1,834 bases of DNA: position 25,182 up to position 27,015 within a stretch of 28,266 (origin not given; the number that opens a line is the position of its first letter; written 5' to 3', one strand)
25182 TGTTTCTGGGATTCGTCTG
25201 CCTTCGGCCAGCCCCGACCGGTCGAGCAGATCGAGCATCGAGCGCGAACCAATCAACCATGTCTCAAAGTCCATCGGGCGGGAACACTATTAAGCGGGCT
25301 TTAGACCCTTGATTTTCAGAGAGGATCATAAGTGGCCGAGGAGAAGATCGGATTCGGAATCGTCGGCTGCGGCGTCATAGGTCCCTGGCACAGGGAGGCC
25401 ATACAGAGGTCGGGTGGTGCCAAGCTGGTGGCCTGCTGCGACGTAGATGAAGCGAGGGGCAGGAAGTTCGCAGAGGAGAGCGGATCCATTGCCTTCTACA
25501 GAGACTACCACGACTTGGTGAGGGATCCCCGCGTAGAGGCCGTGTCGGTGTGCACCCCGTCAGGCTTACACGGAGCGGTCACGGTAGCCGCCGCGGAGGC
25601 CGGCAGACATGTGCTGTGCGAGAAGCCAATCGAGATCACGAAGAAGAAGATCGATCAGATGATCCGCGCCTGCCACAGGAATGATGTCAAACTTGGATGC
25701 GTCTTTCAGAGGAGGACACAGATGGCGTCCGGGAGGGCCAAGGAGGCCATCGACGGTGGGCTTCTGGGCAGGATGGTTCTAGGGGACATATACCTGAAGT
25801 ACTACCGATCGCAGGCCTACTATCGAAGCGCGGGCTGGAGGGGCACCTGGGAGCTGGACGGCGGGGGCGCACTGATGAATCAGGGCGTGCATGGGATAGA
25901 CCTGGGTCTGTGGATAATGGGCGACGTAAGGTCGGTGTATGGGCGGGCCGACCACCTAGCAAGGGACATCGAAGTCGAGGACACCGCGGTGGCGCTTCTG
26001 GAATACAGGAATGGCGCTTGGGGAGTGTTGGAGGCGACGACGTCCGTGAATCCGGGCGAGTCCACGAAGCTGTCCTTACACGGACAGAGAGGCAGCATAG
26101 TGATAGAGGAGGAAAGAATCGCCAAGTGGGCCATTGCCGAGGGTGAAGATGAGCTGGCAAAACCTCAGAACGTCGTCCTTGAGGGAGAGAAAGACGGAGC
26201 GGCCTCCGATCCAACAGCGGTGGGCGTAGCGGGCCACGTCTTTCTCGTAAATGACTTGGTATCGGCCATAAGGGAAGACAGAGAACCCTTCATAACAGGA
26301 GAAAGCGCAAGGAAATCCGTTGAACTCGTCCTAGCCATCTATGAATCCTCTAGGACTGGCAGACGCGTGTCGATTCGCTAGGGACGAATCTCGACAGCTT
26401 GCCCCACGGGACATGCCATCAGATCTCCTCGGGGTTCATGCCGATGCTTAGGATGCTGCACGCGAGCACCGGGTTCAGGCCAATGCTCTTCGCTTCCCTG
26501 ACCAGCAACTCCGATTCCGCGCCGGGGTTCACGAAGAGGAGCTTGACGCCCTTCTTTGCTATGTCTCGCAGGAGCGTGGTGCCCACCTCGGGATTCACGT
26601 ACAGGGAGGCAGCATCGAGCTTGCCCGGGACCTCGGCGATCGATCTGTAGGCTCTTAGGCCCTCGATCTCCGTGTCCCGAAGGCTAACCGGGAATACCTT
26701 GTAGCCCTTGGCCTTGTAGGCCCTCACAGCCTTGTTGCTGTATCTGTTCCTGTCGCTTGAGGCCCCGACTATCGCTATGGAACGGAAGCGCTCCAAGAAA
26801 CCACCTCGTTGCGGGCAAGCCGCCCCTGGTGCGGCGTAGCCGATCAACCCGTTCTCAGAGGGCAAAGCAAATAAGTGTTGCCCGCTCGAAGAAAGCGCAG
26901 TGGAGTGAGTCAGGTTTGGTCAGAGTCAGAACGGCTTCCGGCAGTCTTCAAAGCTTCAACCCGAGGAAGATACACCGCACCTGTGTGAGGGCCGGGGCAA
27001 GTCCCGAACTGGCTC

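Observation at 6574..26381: PUL-like cluster for sulfated or complex glycan catabolism in an archaeal-type genome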

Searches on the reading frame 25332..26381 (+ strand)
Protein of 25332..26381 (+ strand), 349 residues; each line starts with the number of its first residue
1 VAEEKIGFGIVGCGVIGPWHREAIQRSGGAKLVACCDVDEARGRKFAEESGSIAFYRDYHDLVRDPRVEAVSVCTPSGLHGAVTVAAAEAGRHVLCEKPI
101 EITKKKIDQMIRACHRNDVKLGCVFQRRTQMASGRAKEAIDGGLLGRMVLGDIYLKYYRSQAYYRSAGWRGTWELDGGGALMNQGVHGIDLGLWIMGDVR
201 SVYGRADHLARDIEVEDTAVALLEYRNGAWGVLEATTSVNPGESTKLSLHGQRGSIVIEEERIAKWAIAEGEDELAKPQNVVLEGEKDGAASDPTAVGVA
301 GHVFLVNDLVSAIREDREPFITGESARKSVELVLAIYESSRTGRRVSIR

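Call 6: search_protein_families(library=pfam, proteins=[window:25332-26381:+], max_evalue=0.01)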
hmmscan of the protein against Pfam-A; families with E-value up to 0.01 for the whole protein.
window:25332-26381:+ (349 aa): 3 families
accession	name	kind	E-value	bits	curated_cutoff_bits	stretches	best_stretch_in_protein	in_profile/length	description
PF22725.1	GFO_IDH_MocA_C3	-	1.8e-29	102.7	27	1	135-257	3-124/124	GFO/IDH/MocA C-terminal domain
PF01408.29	GFO_IDH_MocA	-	5.6e-27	95.2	24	1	7-121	2-116/120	Oxidoreductase family, NAD-binding Rossmann fold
PF02894.22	GFO_IDH_MocA_C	-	4.2e-25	89.3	22.9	1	137-348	1-218/218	Oxidoreductase family, C-terminal alpha/beta domain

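Call 20: search_solved_structures(query=window:25332-26381:+, max_evalue=0.00001)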
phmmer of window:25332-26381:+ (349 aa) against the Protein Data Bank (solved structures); distinct sequences matched with E-value up to 0.00001: 78 (the best 60 are shown).
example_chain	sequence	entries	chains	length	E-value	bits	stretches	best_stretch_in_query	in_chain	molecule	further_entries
3q2k_A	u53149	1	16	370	1.6e-53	185.4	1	3-347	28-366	oxidoreductase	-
3q2i_A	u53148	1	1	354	3.1e-51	177.9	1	3-348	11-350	dehydrogenase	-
8tdi_L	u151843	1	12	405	1e-34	123.5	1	31-264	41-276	P2B11 Glucuronide-3-dehydrogenase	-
7xr9_A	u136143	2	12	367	1.7e-32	116.2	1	5-343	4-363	DgpA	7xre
3ezy_A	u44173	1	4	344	2e-31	112.7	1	7-263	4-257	Dehydrogenase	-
9m3d_B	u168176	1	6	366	1.1e-30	110.2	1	5-347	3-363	DgpA1 from W974-1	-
4gqa_A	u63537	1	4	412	6.4e-26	94.6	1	5-211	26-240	NAD binding Oxidoreductase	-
6jw6_A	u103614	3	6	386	2.7e-25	92.5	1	6-257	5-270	Dehydrogenase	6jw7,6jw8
6a3f_A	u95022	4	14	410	6.6e-24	88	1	46-202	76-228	Putative dehydrogenase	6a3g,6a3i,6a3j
2glx_A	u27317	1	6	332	8.5e-24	87.6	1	8-260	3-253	1,5-anhydro-D-fructose reductase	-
3cea_A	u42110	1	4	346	9.5e-24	87.5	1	8-347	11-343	Myo-inositol 2-dehydrogenase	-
4koa_A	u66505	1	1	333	1.5e-22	83.5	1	6-258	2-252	1,5-anhydro-D-fructose reductase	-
3dty_A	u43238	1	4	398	3.6e-21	79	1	15-261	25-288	Oxidoreductase, Gfo/Idh/MocA family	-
4h3v_A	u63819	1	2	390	5.1e-21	78.5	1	6-345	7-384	Oxidoreductase domain protein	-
5ya8_A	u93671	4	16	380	1.1e-20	77.3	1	2-282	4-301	Scyllo-inositol dehydrogenase with L-glucose dehydrogenase activity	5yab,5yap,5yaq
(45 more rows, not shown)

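Call 34: search_protein_families(library=ncbifam, proteins=[window:25332-26381:+], max_evalue=0.01)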
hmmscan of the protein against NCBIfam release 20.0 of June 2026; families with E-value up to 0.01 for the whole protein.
window:25332-26381:+ (349 aa): 9 families
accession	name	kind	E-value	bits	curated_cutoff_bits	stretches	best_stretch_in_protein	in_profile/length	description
TIGR04380.1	myo_inos_iolG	equivalog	1.7e-43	148.8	355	1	6-346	2-329/330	inositol 2-dehydrogenase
NF052479.1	LevoglcsnDh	equivalog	1.9e-31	109.1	650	2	35-206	41-212/386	levoglucosan dehydrogenase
NF040723.1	UDP-GlcNAcDh_Arch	equivalog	1.1e-28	100.7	450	1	8-255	3-234/302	UDP-N-acetylglucosamine 3-dehydrogenase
NF041392.1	XylDh_Gfo6_Halo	equivalog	8.6e-25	87.2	350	1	4-347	15-349/350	D-xylose 1-dehydrogenase Gfo6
NF052679.1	InsChiInosDhIolG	equivalog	1.1e-18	67.4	540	1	6-256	3-248/343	bifunctional inositol 2-dehydrogenase/D-chiro-inositol 1-dehydrogenase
NF008607.0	PRK11579.1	subfamily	4.8e-18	65.2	330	1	4-257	3-248/346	oxidoreductase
NF007574.0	PRK10206.1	equivalog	5.4e-15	55.3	352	1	50-277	48-270/345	oxidoreductase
NF058561.1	BT_2158_fam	equivalog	1.3e-08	33.9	750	1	10-101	38-130/487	glycoside 3-dehydrogenase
NF058563.1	BT_2159_fam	equivalog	2.7e-08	33.2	650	1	8-148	3-143/350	disaccharide 3-dehydrogenase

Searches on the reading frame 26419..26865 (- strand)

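Call 6: search_protein_families(library=pfam, proteins=[window:26419-26865:-], max_evalue=0.01)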
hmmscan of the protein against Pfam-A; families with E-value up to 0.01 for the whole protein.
window:26419-26865:- (148 aa): 2 families
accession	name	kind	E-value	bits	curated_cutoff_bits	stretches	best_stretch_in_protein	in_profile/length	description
PF13380.12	CoA_binding_2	-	6.9e-25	88.2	22.8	1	28-136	1-110/116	CoA binding domain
PF02629.25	CoA_binding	-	0.0011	20.2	22.3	1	29-110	5-91/97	CoA binding domain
